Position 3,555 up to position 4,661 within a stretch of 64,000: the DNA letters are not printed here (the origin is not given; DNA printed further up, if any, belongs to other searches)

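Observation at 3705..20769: Nitrate reductase operon run-on into a complete alternative complex III (actABCDEF) operon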

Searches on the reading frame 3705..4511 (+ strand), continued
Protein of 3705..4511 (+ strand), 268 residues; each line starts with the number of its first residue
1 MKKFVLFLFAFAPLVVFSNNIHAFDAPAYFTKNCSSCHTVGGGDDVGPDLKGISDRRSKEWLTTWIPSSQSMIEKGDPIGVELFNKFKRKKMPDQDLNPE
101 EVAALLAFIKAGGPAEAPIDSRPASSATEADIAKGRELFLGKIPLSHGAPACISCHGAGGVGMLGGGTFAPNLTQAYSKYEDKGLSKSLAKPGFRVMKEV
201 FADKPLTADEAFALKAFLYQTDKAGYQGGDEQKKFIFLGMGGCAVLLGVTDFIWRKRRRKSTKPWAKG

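Call 78: fold_search(model_id=the predicted structure, library=pdb)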
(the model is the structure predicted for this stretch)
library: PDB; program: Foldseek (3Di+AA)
matches with E <= 10: 102; with E <= 0.001: 1
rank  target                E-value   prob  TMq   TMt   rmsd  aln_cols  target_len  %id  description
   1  2l4d_MODEL_1_A        1.4e-04  1.00  0.30  0.69   2.6        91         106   33  cytochrome c domain of pp3183 protein from Pseudomonas putida (released 2011-01-26)
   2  3cp5                  1.1e-02  1.00  0.29  0.63   3.6        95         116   22  Cytochrome c from rhodothermus marinus (released 2008-10-28)
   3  4pwa_A                5.6e-02  1.00  0.26  0.71   3.1        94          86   23  Crystal structure of the c-type cytochrome SorU from Sinorhizobium meliloti (released 2015-06-03)
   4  4pwa_D                6.7e-02  1.00  0.27  0.72   2.9        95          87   23  Crystal structure of the c-type cytochrome SorU from Sinorhizobium meliloti (released 2015-06-03)
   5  8iuf_QD               8.3e-02  0.13  0.14  0.15  19.6       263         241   14  Cryo-EM structure of Euglena gracilis super-complex I+III2+IV, composite (released 2024-02-28)
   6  6cuk                  8.8e-02  1.00  0.28  0.62   4.5        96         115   21  Engineered Cytochrome c from Rhodothermus marinus, Rma TDE (released 2018-06-27)
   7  4pwa_C                9.8e-02  0.99  0.27  0.72   3.3        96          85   22  Crystal structure of the c-type cytochrome SorU from Sinorhizobium meliloti (released 2015-06-03)
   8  3o5c_A                9.8e-02  0.66  0.23  0.21  14.6       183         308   18  Cytochrome c Peroxidase BccP of Shewanella oneidensis (released 2011-08-03)
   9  2oz1_D                1.1e-01  0.96  0.25  0.46   5.9       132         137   19  The SoxAX Complex of Rhodovulum Sulfidophilum (released 2008-01-08)
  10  6cun                  1.2e-01  1.00  0.27  0.61   4.5        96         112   21  Engineered Cytochrome c from Rhodothermus marinus (Rma TDE) bound to carbene intermediate (1-ethoxy-1-oxopropan-2-yliden (released 2018-06-27)
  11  2oz1_B                1.3e-01  0.95  0.25  0.46   5.9       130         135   19  The SoxAX Complex of Rhodovulum Sulfidophilum (released 2008-01-08)
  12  2c1d_B                1.5e-01  0.91  0.25  0.46   5.7       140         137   17  Crystal structure of SoxXA from P. pantotrophus (released 2005-10-06)
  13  4xyd_B                1.5e-01  0.77  0.26  0.44  16.4       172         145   16  Nitric oxide reductase from Roseobacter denitrificans (RdNOR) (released 2016-05-25)
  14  1kb9_D                1.8e-01  0.08  0.14  0.15  19.1       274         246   16  YEAST CYTOCHROME BC1 COMPLEX (released 2002-09-18)
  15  1h32_B                1.9e-01  0.89  0.25  0.47   5.8       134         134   18  Reduced SoxAX complex from Rhodovulum sulfidophilum (released 2002-11-07)
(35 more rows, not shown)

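Call 79: find_encoding_contigs(protein=P0110, flank=10000, max_places=1)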
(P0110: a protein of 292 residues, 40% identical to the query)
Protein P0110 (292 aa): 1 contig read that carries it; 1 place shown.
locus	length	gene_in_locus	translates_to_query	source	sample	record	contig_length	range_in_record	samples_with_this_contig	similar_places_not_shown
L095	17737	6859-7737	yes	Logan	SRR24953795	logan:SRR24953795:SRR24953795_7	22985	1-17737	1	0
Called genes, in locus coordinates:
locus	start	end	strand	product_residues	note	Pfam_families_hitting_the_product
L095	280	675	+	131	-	PF00034:Cytochrom_C, PF13442:Cytochrome_CBB3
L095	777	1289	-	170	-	-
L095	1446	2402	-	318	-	PF02628:COX15-CtaA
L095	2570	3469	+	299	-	PF01476:LysM, PF17210:SdrD_B (weak)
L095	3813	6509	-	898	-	PF00330:Aconitase, PF00694:Aconitase_C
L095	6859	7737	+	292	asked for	PF00034:Cytochrom_C, PF13442:Cytochrome_CBB3 (weak)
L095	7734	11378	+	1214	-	PF00384:Molybdopterin, PF28599:NarG_dom_V, PF01568:Molydop_binding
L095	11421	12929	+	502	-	PF12797:Fer4_2 (faint), PF12838:Fer4_7 (faint), PF13237:Fer4_10, PF13247:Fer4_11, PF14711:Nitr_red_bet_C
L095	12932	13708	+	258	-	PF02613:Nitrate_red_del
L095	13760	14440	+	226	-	PF02665:Nitrate_red_gam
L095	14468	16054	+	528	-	PF07690:MFS_1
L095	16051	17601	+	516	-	PF07690:MFS_1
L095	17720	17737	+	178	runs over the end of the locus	PF14522:Cytochrome_C7 (faint), PF14537:Cytochrom_c3_2 (faint), PF22113:Mtrc-MtrF_II-IV_dom (faint)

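Call 80: find_encoding_contigs(protein=P0117, flank=10000, max_places=1)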
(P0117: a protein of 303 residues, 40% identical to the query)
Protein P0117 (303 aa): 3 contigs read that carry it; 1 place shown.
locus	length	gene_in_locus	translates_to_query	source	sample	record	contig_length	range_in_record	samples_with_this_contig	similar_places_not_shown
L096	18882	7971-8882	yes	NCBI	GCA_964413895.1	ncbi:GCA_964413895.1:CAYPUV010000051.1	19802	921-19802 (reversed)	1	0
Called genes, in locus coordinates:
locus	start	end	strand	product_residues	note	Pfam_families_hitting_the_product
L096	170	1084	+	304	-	PF01507:PAPS_reduct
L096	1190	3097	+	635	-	PF00009:GTP_EFTU, PF01926:MMR_HSR1 (faint), PF22594:GTP-eEF1A_C, PF01583:APS_kinase, PF13238:AAA_18 (weak), PF13671:AAA_33 (weak)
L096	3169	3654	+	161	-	PF01242:PTPS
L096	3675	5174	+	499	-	PF01288:HPPK, PF02649:GCHY-1, PF02152:FolB (faint)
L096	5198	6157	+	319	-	PF02423:OCD_Mu_crystall, PF01488:Shikimate_DH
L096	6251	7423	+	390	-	PF00890:FAD_binding_2, PF01134:GIDA (faint), PF01266:DAO, PF01946:Thi4 (weak), PF03486:HI0933_like (faint), PF07992:Pyr_redox_2 (weak), PF12831:FAD_oxidored (weak), PF13450:NAD_binding_8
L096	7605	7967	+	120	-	-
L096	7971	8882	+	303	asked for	PF00034:Cytochrom_C, PF13442:Cytochrome_CBB3 (weak)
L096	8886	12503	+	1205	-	PF00384:Molybdopterin, PF28599:NarG_dom_V, PF01568:Molydop_binding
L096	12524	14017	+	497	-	PF12797:Fer4_2 (faint), PF12838:Fer4_7 (weak), PF13237:Fer4_10, PF13247:Fer4_11, PF14711:Nitr_red_bet_C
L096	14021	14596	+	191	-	PF02613:Nitrate_red_del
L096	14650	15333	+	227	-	PF02665:Nitrate_red_gam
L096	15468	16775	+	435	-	PF07690:MFS_1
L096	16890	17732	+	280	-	PF01987:AIM24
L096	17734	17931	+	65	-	-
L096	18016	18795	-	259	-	-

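Call 83: find_related_loci(query=A1, collection=metagenome_contigs, flank=10000)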
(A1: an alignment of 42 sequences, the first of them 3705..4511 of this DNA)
Query A1 (268 aa) in metagenome_contigs; peptide patterns used: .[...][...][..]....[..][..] (x = any residue, [..] = any of these).
401 stretches matched a pattern; 325 encode a relative of the query (tblastn E <= 1e-3); the best 80 are kept; 80 distinct loci.
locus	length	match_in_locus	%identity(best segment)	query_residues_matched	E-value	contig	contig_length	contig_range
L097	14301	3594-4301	62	29-264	4e-102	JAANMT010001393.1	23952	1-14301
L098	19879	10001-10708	62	29-264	4e-102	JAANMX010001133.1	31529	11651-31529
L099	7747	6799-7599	57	1-264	2e-98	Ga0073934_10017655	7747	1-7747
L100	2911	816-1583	59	5-264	1e-100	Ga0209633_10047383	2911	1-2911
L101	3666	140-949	50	1-268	1e-79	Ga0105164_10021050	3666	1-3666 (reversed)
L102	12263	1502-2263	47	5-259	2e-76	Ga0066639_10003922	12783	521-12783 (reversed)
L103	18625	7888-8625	53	18-263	2e-74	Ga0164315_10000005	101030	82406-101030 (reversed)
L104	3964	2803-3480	56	32-256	4e-73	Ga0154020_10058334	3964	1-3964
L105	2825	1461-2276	45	1-265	3e-73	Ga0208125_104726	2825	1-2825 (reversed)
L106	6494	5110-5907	48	1-264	1e-68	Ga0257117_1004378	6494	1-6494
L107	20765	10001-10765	48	5-259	3e-64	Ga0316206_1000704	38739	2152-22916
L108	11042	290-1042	42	14-265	2e-63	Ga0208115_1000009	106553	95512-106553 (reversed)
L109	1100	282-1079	44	2-264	7e-62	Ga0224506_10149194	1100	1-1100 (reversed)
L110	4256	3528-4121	49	24-221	2e-57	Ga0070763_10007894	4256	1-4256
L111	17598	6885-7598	43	19-251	2e-57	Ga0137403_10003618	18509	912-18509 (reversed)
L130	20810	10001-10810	36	6-263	2e-46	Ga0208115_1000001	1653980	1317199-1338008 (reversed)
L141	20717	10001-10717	36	30-263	3e-43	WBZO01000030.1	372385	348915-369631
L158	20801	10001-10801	33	5-268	3e-39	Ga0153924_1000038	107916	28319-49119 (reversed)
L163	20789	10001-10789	34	10-263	1e-38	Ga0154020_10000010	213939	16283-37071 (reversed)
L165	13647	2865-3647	35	23-258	2e-38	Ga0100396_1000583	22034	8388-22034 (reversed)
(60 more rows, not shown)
